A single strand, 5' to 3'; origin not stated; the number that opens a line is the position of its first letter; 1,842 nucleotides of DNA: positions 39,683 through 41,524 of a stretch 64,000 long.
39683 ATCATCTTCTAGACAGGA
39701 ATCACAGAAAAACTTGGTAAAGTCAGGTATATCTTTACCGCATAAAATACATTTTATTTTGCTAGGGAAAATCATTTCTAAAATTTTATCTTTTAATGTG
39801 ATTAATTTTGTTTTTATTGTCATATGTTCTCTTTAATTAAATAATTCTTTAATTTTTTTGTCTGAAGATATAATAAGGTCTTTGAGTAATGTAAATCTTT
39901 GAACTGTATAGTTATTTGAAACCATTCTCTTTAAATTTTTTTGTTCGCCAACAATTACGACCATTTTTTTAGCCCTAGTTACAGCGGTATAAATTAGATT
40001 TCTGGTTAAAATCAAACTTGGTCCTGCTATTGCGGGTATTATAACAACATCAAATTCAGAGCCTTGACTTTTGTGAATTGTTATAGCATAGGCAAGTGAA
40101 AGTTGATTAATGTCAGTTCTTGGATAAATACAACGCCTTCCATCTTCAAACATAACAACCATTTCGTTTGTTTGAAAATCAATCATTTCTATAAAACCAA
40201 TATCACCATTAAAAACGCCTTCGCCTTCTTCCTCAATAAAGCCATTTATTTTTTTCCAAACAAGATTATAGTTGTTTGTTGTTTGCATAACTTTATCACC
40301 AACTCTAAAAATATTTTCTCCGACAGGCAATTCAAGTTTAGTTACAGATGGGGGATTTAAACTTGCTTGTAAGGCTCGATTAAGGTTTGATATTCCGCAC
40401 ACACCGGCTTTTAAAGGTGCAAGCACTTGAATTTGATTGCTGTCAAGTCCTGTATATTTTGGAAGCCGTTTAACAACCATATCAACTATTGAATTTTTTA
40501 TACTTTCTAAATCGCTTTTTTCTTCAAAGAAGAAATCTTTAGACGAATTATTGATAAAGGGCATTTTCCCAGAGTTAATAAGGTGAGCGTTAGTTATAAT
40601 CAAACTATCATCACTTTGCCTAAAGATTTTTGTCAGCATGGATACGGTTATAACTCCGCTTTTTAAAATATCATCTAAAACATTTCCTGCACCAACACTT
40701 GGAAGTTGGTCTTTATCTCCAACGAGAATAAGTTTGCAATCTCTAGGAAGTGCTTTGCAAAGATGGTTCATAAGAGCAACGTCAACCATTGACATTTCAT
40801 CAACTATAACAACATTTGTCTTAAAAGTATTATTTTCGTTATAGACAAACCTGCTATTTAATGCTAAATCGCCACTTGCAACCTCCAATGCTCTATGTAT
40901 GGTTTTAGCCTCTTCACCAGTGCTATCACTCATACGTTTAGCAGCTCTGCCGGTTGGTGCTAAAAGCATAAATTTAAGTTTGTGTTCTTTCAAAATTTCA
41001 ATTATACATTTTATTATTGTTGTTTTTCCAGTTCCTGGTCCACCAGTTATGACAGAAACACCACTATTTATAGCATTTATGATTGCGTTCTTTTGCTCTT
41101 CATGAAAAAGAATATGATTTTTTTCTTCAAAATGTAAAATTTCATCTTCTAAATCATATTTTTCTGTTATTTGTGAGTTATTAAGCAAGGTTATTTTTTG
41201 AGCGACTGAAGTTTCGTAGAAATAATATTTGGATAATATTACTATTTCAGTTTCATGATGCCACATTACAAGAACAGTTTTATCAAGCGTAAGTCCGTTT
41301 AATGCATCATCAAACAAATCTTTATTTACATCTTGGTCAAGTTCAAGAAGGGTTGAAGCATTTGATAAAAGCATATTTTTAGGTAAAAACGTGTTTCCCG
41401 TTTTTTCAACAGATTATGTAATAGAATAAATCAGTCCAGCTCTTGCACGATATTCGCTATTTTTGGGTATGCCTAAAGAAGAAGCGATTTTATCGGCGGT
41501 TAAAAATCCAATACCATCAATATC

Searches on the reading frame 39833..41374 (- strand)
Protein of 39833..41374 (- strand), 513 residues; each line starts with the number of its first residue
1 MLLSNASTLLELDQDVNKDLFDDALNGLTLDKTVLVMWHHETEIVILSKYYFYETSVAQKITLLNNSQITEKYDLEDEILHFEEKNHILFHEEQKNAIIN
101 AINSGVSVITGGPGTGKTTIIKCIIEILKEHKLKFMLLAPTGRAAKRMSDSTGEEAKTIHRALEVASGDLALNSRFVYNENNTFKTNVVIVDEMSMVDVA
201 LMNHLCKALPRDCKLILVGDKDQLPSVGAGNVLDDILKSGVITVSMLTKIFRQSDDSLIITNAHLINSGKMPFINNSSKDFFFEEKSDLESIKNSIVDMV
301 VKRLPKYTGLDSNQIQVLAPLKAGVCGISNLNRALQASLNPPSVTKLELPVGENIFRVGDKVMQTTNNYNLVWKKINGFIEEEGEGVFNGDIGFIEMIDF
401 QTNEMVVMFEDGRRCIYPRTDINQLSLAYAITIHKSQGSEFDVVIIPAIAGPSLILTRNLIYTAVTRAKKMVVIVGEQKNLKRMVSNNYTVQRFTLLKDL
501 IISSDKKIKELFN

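Call 62: search_protein_families(library=pfam, proteins=[window:39833-41374:-], max_evalue=0.00001)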
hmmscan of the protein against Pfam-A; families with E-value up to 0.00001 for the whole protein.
window:39833-41374:- (513 aa): 10 families
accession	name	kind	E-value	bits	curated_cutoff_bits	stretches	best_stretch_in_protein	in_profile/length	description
PF13245.12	AAA_19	-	1.1e-45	155.5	25.1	1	94-229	1-134/134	AAA domain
PF13604.12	AAA_30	-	2e-42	145.5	27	1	91-272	3-174/191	AAA domain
PF18335.7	SH3_13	-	3.1e-22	78.6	41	1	331-409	1-65/65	ATP-dependent RecD-like DNA helicase SH3 domain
PF13538.12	UvrD_C_2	-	7e-18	64.7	27.4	1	427-475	1-52/52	UvrD-like helicase C-terminal domain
PF01443.25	Viral_helicase1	-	2.7e-12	47.4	21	0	108-227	2-100/228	Viral superfamily 1 RNA helicase core domain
PF13086.12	AAA_11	-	1.7e-09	38.3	27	0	92-132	4-52/257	AAA domain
PF02689.20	Herpes_Helicase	-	6.9e-07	28.1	27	0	390-491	693-791/808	Helicase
PF13401.12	AAA_22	-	1.2e-06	29.4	27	1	105-221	6-124/130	AAA domain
PF05970.20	PIF1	-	6.2e-06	26.4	25.9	0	94-209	6-126/223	PIF1-like helicase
PF00580.27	UvrD-helicase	-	7e-06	26.4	23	0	92-150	3-63/271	UvrD/REP helicase N-terminal domain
